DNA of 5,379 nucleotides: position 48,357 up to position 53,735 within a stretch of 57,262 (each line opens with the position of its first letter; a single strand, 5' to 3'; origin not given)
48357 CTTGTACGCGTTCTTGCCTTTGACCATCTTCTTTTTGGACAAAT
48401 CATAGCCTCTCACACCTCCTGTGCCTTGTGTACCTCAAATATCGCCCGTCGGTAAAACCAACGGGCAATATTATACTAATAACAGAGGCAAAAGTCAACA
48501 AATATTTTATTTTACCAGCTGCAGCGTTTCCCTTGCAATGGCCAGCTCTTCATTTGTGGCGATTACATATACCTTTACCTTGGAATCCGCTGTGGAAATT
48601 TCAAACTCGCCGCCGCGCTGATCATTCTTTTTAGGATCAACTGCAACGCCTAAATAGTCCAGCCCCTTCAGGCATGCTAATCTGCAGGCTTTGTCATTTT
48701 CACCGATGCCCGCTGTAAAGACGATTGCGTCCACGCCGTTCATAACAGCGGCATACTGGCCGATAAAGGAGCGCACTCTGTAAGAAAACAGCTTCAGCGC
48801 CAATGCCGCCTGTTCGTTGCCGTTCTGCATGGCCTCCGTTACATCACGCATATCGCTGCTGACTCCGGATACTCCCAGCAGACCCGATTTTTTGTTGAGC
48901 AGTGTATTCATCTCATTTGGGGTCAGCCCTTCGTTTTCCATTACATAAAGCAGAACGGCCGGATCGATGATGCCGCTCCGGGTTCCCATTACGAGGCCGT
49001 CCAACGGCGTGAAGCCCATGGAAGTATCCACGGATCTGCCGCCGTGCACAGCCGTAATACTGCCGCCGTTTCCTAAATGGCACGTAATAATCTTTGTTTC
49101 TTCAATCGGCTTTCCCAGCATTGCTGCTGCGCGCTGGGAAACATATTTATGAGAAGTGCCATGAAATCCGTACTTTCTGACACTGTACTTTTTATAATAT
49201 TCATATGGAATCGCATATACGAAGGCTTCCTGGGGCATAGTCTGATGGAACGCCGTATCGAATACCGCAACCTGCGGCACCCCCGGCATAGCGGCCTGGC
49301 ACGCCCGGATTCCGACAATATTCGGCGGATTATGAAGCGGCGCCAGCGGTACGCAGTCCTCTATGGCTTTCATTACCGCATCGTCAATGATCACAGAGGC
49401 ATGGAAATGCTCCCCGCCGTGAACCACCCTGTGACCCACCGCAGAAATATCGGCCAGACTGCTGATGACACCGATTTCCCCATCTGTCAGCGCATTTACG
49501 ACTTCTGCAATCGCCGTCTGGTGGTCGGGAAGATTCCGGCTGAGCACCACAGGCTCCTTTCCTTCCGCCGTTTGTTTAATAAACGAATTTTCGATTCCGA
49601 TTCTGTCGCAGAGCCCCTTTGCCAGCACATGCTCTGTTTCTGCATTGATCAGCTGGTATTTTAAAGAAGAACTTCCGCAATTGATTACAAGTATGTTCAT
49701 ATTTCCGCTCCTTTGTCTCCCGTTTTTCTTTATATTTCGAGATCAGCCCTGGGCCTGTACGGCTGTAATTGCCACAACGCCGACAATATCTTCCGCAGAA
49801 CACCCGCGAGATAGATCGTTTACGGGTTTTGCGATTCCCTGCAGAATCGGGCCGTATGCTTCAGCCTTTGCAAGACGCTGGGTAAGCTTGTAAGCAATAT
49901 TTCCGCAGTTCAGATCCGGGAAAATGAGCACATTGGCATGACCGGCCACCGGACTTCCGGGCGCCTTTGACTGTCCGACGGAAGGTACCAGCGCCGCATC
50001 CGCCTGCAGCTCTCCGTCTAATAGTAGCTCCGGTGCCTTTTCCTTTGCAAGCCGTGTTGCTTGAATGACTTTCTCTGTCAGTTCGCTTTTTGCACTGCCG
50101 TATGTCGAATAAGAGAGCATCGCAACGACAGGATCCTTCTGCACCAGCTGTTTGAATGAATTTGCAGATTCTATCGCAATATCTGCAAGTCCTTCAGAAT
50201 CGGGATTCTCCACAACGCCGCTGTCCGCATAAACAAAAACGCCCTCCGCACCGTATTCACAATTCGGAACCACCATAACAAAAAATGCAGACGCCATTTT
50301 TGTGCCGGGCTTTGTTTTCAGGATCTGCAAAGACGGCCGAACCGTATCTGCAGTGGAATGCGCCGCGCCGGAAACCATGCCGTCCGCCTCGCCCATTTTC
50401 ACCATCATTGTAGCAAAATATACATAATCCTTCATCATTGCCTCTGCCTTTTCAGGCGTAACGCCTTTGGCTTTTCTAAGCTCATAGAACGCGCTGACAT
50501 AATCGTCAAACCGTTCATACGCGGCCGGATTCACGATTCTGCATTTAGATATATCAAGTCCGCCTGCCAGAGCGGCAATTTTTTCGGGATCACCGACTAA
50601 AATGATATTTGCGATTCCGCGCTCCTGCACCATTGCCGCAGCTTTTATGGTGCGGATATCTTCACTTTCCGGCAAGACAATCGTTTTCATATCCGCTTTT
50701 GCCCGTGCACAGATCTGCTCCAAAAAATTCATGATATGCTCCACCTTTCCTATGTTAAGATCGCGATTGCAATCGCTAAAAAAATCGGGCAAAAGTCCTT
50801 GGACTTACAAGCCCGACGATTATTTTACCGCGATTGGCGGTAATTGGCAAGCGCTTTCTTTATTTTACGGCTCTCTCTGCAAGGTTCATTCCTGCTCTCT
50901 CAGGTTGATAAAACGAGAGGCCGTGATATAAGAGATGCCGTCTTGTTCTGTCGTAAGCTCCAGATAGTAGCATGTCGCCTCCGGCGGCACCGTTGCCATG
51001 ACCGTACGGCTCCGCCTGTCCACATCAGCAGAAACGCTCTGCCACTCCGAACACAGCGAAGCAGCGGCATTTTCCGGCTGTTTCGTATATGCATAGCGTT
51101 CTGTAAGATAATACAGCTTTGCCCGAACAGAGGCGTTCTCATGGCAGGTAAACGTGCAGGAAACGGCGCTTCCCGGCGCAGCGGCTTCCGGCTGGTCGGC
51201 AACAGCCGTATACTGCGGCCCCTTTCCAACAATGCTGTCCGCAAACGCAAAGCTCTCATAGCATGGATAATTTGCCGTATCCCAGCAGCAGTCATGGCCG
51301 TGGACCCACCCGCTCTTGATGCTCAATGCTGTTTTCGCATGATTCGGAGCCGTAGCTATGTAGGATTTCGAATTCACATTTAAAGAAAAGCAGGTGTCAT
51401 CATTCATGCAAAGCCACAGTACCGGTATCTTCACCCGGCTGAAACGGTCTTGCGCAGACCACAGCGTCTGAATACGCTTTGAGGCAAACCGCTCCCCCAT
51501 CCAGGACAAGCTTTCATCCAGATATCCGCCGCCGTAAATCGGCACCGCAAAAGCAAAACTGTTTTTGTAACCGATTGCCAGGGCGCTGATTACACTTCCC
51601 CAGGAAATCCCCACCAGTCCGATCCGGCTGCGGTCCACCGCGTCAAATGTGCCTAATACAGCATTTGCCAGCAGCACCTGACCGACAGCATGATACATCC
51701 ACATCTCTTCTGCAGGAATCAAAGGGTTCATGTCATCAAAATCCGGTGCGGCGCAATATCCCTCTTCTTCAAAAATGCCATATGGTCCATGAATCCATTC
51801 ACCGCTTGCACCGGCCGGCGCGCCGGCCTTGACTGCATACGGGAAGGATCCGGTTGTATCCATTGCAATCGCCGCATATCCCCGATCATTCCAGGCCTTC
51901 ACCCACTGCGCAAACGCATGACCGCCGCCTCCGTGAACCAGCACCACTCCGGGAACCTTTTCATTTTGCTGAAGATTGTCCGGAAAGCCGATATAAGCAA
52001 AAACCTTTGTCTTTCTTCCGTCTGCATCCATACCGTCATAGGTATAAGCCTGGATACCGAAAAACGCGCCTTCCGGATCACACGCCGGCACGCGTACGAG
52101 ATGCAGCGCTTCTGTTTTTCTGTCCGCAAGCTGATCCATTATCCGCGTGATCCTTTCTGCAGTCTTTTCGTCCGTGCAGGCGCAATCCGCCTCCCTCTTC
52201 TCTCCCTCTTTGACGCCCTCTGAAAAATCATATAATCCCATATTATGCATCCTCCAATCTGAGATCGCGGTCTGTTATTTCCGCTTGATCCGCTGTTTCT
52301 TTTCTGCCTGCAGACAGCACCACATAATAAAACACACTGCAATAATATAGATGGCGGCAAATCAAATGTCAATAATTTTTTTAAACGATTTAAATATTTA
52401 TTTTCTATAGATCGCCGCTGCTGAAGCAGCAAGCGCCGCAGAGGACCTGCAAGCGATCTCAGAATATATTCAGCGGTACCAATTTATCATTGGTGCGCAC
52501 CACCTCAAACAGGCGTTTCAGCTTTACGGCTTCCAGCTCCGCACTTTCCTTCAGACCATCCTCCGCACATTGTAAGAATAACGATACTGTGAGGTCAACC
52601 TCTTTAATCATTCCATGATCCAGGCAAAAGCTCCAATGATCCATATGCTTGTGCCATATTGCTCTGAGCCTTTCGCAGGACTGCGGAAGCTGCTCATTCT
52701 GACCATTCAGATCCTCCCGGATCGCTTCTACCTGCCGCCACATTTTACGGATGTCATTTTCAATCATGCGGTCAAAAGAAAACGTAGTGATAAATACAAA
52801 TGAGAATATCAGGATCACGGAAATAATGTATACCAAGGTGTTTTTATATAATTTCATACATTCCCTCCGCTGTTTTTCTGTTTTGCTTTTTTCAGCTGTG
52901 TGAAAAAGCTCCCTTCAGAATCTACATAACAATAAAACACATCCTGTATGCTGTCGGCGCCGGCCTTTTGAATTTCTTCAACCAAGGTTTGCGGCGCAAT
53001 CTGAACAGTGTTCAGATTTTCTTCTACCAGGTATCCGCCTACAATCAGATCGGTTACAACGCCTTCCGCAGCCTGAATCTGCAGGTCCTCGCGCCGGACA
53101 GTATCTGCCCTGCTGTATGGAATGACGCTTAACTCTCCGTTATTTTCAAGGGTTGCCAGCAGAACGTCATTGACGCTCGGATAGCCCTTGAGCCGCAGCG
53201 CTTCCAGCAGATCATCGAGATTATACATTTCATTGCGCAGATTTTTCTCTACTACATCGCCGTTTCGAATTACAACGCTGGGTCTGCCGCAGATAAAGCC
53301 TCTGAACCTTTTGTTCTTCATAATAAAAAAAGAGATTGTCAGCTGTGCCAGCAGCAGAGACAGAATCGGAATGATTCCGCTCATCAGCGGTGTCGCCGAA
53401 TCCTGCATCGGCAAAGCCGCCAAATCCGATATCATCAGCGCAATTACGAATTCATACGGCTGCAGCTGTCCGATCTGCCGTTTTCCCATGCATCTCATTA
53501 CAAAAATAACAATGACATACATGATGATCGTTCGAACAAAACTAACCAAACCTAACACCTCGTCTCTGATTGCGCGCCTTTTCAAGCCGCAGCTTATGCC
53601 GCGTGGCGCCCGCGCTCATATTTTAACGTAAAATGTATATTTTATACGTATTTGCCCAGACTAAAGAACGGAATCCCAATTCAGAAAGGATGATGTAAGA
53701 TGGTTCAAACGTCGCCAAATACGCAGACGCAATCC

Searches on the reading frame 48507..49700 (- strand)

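Call 78: search_protein_families(library=pfam, proteins=[window:48507-49700:-], max_evalue=0.001)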
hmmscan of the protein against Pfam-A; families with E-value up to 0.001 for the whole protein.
window:48507-49700:- (397 aa): 1 family
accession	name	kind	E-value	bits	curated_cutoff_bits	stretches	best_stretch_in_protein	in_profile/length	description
PF00871.23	Acetate_kinase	-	8.7e-166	551.9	22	1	3-390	2-392/392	Acetokinase family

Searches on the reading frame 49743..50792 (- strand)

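Call 78: search_protein_families(library=pfam, proteins=[window:49743-50792:-], max_evalue=0.001)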
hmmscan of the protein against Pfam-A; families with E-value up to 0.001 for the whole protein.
window:49743-50792:- (349 aa): 1 family
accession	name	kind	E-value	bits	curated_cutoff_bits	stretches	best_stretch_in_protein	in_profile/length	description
PF01515.24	PTA_PTB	-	2.2e-131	438.5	24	1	23-344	2-319/319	Phosphate acetyl/butaryl transferase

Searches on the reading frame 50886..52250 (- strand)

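Call 78: search_protein_families(library=pfam, proteins=[window:50886-52250:-], max_evalue=0.001)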
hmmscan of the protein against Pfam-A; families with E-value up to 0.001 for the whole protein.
window:50886-52250:- (454 aa): 2 families
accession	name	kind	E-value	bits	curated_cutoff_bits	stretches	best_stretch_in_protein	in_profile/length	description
PF01738.24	DLH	-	0.00012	22.1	21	0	87-318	5-187/217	Dienelactone hydrolase family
PF12146.15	Hydrolase_4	-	0.00054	19.8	27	0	102-134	7-41/239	Serine aminopeptidase, S33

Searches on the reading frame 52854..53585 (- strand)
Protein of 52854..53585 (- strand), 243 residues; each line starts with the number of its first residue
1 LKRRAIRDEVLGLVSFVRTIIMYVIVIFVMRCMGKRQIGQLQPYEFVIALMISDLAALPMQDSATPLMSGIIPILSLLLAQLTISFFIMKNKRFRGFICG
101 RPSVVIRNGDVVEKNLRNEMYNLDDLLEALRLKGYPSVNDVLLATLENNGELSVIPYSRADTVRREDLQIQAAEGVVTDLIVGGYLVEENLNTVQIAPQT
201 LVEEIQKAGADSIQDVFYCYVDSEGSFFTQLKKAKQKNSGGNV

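Call 78: search_protein_families(library=pfam, proteins=[window:52854-53585:-], max_evalue=0.001)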
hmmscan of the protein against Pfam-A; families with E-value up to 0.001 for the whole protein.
window:52854-53585:- (243 aa): 1 family
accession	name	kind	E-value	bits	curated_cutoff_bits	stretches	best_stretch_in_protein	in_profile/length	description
PF04239.17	DUF421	-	2.8e-31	108.1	23.6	1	89-221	1-128/129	YetF C-terminal domain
